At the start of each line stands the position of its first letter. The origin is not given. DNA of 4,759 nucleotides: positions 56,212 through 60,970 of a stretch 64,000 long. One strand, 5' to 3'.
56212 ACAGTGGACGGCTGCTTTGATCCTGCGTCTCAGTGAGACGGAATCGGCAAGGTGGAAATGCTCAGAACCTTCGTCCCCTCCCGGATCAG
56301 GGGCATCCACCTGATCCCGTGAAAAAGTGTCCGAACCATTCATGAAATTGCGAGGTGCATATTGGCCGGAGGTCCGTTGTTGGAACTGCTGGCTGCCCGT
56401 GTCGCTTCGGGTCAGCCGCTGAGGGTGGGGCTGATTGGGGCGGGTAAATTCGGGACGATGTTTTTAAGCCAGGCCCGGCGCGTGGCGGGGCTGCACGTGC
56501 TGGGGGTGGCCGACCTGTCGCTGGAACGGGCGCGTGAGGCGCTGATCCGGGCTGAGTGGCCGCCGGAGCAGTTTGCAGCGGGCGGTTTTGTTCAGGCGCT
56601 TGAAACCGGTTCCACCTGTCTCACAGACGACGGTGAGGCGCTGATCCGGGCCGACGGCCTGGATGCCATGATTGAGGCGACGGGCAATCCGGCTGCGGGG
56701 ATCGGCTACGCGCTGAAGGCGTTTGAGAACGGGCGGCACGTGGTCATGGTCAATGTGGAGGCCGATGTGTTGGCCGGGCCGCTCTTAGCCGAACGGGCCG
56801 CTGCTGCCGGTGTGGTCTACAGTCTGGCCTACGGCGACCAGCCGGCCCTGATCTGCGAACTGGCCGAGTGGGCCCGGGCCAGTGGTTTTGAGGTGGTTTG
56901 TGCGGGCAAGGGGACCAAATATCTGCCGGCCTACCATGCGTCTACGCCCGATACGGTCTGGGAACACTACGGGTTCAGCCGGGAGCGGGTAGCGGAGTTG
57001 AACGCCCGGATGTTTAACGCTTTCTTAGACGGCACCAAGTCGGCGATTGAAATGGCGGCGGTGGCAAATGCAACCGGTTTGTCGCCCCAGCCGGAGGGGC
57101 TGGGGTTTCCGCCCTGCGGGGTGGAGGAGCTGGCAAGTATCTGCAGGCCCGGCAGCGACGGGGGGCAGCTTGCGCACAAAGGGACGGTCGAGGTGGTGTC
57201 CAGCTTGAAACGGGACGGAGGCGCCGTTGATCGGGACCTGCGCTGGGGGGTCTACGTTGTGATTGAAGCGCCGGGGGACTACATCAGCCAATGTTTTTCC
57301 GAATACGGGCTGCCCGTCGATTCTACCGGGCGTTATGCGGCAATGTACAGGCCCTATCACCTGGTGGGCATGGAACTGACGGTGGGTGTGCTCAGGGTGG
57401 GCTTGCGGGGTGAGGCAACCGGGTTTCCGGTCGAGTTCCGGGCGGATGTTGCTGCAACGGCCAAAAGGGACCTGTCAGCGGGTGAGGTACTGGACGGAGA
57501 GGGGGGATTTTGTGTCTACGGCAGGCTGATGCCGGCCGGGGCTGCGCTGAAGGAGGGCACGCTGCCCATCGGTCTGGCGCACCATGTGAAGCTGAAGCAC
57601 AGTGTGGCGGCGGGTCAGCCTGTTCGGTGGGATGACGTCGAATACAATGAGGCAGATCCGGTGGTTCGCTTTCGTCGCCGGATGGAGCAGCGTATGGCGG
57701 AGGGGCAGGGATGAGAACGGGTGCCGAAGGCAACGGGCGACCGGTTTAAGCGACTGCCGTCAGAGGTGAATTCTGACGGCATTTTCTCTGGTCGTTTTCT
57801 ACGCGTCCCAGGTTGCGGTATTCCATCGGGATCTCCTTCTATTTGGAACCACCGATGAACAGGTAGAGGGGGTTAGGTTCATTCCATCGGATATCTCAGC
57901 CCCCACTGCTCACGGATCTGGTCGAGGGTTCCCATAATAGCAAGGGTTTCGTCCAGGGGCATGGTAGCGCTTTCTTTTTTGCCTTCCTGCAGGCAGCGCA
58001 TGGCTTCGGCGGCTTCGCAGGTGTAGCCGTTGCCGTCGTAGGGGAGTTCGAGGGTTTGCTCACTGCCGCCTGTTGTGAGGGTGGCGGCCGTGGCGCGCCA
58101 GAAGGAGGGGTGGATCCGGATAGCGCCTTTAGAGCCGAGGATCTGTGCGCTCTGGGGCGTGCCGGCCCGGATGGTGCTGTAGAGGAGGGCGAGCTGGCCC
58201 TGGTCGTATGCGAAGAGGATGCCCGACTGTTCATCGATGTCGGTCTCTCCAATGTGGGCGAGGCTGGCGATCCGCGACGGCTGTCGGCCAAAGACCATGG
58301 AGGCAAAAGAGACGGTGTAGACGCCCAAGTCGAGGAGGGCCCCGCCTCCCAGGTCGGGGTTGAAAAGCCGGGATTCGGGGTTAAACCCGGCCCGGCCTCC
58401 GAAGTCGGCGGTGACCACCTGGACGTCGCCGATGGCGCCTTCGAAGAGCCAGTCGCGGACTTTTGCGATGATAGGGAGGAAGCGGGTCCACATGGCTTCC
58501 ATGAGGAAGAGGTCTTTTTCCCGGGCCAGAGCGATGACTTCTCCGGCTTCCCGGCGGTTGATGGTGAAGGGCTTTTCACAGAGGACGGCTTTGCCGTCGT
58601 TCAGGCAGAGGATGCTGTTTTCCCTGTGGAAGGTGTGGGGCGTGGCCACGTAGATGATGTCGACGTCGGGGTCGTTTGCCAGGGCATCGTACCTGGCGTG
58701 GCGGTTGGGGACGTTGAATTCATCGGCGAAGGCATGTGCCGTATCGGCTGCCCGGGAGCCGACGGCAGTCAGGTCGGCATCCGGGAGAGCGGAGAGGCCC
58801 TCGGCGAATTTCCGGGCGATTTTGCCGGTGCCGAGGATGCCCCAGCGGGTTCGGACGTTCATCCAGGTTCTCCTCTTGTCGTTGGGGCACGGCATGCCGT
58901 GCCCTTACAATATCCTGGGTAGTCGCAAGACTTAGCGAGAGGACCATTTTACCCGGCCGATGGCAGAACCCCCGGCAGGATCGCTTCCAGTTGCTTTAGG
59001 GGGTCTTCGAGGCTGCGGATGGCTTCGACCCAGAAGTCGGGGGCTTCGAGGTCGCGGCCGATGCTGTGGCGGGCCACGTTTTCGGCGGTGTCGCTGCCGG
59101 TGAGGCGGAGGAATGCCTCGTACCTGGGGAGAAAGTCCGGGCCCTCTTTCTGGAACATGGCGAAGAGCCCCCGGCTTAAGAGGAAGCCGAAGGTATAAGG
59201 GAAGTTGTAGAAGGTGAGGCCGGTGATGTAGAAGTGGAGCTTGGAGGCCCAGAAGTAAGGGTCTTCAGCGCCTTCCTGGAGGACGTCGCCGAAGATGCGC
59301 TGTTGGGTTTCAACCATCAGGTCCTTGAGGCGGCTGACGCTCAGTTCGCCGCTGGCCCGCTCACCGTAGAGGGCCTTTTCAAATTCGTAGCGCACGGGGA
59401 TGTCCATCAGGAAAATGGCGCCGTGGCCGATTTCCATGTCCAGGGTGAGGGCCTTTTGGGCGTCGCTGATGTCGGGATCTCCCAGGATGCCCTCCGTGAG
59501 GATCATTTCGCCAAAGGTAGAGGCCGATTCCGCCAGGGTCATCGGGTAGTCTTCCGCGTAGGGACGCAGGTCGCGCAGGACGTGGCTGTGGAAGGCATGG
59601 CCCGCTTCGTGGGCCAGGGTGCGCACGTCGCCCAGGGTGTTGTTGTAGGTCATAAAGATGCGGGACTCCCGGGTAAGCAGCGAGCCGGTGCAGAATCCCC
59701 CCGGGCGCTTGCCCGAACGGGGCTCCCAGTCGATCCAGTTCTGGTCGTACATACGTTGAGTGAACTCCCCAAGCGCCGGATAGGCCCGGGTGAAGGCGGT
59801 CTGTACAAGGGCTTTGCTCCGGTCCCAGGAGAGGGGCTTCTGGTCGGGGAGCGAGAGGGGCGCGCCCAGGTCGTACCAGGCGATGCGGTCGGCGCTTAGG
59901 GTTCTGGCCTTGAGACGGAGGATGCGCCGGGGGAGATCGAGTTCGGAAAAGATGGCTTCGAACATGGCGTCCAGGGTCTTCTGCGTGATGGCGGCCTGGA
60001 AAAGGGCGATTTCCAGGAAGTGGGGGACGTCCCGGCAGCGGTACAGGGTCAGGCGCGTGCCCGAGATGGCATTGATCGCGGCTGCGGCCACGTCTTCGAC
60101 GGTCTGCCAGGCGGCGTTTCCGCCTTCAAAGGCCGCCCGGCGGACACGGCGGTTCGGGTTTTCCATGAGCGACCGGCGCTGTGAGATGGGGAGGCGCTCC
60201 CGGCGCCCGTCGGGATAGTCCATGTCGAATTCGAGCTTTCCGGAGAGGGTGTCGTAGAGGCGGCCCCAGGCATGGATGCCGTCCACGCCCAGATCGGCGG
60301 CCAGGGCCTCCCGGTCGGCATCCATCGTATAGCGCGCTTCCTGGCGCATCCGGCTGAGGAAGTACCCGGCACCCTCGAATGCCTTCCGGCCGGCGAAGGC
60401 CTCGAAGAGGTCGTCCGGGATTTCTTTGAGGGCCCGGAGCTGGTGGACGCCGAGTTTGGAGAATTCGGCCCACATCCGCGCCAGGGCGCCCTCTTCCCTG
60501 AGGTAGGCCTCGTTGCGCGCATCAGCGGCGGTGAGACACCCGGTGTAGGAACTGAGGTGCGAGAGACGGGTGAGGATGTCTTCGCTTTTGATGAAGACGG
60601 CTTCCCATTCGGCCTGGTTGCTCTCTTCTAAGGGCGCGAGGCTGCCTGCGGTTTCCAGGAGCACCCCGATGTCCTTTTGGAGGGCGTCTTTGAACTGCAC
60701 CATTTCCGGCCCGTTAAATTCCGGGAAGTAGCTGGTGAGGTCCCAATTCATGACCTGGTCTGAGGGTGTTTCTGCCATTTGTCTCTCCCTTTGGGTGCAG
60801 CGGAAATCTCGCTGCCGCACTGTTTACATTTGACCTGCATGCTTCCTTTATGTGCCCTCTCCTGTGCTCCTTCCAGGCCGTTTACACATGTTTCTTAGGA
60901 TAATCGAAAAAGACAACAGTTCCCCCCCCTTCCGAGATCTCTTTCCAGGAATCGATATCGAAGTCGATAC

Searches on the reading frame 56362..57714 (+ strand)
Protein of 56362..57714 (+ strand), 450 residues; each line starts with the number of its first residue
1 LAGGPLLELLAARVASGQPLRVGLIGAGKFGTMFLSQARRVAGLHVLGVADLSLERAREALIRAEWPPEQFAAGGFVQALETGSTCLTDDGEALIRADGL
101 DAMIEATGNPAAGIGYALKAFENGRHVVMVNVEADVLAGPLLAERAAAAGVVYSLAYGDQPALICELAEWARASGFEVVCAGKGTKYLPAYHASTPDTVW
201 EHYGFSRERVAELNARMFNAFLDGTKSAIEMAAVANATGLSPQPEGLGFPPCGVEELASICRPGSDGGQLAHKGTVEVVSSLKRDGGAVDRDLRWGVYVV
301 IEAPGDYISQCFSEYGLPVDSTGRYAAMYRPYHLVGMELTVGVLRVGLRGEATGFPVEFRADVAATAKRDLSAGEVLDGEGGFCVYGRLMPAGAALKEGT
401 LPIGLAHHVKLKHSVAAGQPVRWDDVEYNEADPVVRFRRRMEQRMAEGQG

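Call 4: search_protein_families(library=pfam, proteins=[window:56362-57714:+], max_evalue=0.001)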
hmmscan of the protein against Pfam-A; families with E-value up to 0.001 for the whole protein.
window:56362-57714:+ (450 aa): 4 families
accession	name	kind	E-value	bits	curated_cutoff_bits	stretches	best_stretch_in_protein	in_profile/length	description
PF21135.2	DRL_cat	-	6.9e-58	195.7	27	1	158-339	1-164/164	Oxidoreductase DRL, catalytic domain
PF08666.17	SAF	-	4.6e-08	33.9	21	1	364-427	3-63/63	SAF domain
PF03447.22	NAD_binding_3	-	0.00036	21.7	24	0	27-150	2-110/116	Homoserine dehydrogenase, NAD binding domain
PF01408.29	GFO_IDH_MocA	-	0.00041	21.5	24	0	20-129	1-91/120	Oxidoreductase family, NAD-binding Rossmann fold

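Call 6: search_protein_families(library=ncbifam, proteins=[window:56362-57714:+], max_evalue=0.00001)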
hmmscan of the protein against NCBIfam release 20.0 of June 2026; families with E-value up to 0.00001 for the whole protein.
window:56362-57714:+ (450 aa): 0 families

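Call 31: search_solved_structures(query=window:56362-57714:+, max_evalue=0.001)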
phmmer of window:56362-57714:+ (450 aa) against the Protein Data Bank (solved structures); distinct sequences matched with E-value up to 0.001: 2.
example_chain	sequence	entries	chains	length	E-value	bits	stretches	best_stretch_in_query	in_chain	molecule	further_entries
3upy_A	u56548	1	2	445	1.2e-64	222.4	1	9-421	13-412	Oxidoreductase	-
3upl_A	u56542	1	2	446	1.4e-64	222.1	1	9-422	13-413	Oxidoreductase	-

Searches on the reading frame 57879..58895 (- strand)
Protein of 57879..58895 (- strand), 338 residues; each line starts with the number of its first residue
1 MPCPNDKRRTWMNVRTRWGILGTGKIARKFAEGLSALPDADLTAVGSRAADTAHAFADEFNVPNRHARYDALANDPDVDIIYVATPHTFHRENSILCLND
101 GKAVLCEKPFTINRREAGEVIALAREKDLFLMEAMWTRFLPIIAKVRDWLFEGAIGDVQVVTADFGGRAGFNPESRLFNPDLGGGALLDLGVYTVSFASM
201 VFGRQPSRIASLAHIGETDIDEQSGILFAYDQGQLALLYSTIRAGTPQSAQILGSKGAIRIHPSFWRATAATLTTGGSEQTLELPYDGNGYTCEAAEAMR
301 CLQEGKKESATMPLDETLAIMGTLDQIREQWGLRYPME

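Call 4: search_protein_families(library=pfam, proteins=[window:57879-58895:-], max_evalue=0.001)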
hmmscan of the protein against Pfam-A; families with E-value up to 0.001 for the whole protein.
window:57879-58895:- (338 aa): 4 families
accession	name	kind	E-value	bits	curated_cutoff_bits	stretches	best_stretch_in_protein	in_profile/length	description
PF01408.29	GFO_IDH_MocA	-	4.1e-24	86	24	1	17-132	2-117/120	Oxidoreductase family, NAD-binding Rossmann fold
PF22725.1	GFO_IDH_MocA_C3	-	1.1e-19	71.1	27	1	144-260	2-124/124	GFO/IDH/MocA C-terminal domain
PF02894.22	GFO_IDH_MocA_C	-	1e-07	32.4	22.9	1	152-263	6-131/218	Oxidoreductase family, C-terminal alpha/beta domain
PF03807.23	F420_oxidored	-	6.1e-05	24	21.6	1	19-86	3-68/94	NADP oxidoreductase coenzyme F420-dependent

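Call 6: search_protein_families(library=ncbifam, proteins=[window:57879-58895:-], max_evalue=0.00001)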
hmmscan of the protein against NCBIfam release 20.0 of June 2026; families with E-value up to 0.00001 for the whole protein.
window:57879-58895:- (338 aa): 8 families
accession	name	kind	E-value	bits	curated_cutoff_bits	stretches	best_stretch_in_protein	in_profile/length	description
NF041392.1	XylDh_Gfo6_Halo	equivalog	9.4e-28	97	350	1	17-284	18-298/350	D-xylose 1-dehydrogenase Gfo6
TIGR04380.1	myo_inos_iolG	equivalog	4.2e-24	85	355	1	17-263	3-254/330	inositol 2-dehydrogenase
NF040723.1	UDP-GlcNAcDh_Arch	equivalog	4.3e-19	69.1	450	1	17-237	2-212/302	UDP-N-acetylglucosamine 3-dehydrogenase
NF052479.1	LevoglcsnDh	equivalog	1.4e-16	60.2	650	1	49-204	45-204/386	levoglucosan dehydrogenase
NF008607.0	PRK11579.1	subfamily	1.9e-15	56.8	330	1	12-257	1-245/346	oxidoreductase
NF007574.0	PRK10206.1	equivalog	2.5e-12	46.5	352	1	68-208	56-192/345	oxidoreductase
NF052679.1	InsChiInosDhIolG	equivalog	7.7e-09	35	540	1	17-121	4-110/343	bifunctional inositol 2-dehydrogenase/D-chiro-inositol 1-dehydrogenase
NF058561.1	BT_2158_fam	equivalog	5.1e-06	25.3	750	1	51-163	68-182/487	glycoside 3-dehydrogenase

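Call 30: search_solved_structures(query=window:57879-58895:-, max_evalue=1e-12)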
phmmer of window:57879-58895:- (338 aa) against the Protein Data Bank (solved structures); distinct sequences matched with E-value up to 1e-12: 30.
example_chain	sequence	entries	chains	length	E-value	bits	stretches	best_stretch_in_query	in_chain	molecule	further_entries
2o48_X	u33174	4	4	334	3.3e-58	200.5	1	16-337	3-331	Dimeric dihydrodiol dehydrogenase | Trans-1,2-dihydrobenzene-1,2-diol dehydrogenase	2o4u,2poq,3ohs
3e9m_A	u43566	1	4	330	1.3e-43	152.6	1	15-331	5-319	Oxidoreductase, Gfo/Idh/MocA family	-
3evn_A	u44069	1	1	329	7.6e-40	140.2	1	15-333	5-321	Oxidoreductase, Gfo/Idh/MocA family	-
4had_A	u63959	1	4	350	4.6e-29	104.7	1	14-312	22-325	Probable oxidoreductase protein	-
3rbv_A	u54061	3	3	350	6.8e-28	100.9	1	17-261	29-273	Sugar 3-ketoreductase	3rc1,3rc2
3rcb_A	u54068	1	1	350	2.5e-27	99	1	17-261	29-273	Sugar 3-ketoreductase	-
3rc7_A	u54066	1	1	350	2.5e-27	99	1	17-261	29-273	Sugar 3-ketoreductase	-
3rc9_A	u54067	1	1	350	4.8e-27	98.1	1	17-261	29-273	Sugar 3-ketoreductase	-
2glx_A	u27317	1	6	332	4.6e-26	94.9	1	17-306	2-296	1,5-anhydro-D-fructose reductase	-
1ydw_A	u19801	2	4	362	3.5e-25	92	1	15-276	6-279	AX110P-like protein | Probable oxidoreductase At4g09670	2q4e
5a02_A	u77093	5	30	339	2.1e-22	82.9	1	18-307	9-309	ALDOSE-ALDOSE OXIDOREDUCTASE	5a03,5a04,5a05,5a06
4koa_A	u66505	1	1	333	3e-21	79.1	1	16-290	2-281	1,5-anhydro-D-fructose reductase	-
3e82_A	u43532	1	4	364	8.2e-18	67.8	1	19-259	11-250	Putative oxidoreductase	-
4hkt_A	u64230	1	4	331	1.2e-17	67.3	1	15-262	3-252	Inositol 2-dehydrogenase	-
1ofg_A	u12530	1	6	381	1.2e-17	67.2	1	15-264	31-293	GLUCOSE-FRUCTOSE OXIDOREDUCTASE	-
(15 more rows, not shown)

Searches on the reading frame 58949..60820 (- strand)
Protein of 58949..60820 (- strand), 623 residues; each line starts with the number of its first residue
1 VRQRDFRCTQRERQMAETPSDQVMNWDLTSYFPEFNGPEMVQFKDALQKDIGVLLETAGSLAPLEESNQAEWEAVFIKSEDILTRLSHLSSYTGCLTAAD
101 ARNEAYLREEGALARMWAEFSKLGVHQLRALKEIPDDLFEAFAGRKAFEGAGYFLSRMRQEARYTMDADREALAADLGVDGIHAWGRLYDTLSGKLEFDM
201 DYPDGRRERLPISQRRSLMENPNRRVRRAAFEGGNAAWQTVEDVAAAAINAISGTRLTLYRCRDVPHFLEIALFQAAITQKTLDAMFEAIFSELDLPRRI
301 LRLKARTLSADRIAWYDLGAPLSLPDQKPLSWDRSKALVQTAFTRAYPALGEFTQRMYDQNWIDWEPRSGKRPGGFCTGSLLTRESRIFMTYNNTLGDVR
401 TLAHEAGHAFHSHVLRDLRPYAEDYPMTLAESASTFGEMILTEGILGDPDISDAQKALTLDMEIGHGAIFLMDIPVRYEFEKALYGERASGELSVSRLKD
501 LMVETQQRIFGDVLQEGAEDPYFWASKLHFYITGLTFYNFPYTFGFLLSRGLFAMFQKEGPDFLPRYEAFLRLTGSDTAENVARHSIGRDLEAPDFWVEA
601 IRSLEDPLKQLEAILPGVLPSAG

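Call 4: search_protein_families(library=pfam, proteins=[window:58949-60820:-], max_evalue=0.001)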
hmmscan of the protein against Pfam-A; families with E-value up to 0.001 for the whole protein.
window:58949-60820:- (623 aa): 2 families
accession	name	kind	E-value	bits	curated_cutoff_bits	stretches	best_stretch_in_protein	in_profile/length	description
PF01432.26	Peptidase_M3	-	5.9e-26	92.3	27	1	352-597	177-451/457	Peptidase family M3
PF08439.15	Peptidase_M3_N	-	1.3e-11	45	25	1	131-198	2-70/70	Oligopeptidase F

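Call 6: search_protein_families(library=ncbifam, proteins=[window:58949-60820:-], max_evalue=0.00001)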
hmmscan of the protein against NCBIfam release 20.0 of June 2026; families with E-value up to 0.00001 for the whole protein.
window:58949-60820:- (623 aa): 3 families
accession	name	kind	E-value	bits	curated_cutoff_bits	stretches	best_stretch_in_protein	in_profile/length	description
TIGR02290.1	M3_fam_3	subfamily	3.7e-163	544.6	561.7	1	25-612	1-585/587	M3 family oligoendopeptidase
TIGR00181.1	pepF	equivalog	2.8e-53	181.7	490.55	1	25-613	9-590/591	oligoendopeptidase F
TIGR02289.1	M3_not_pepF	subfamily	7.7e-19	67.7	442.35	1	211-443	145-383/549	M3 family oligoendopeptidase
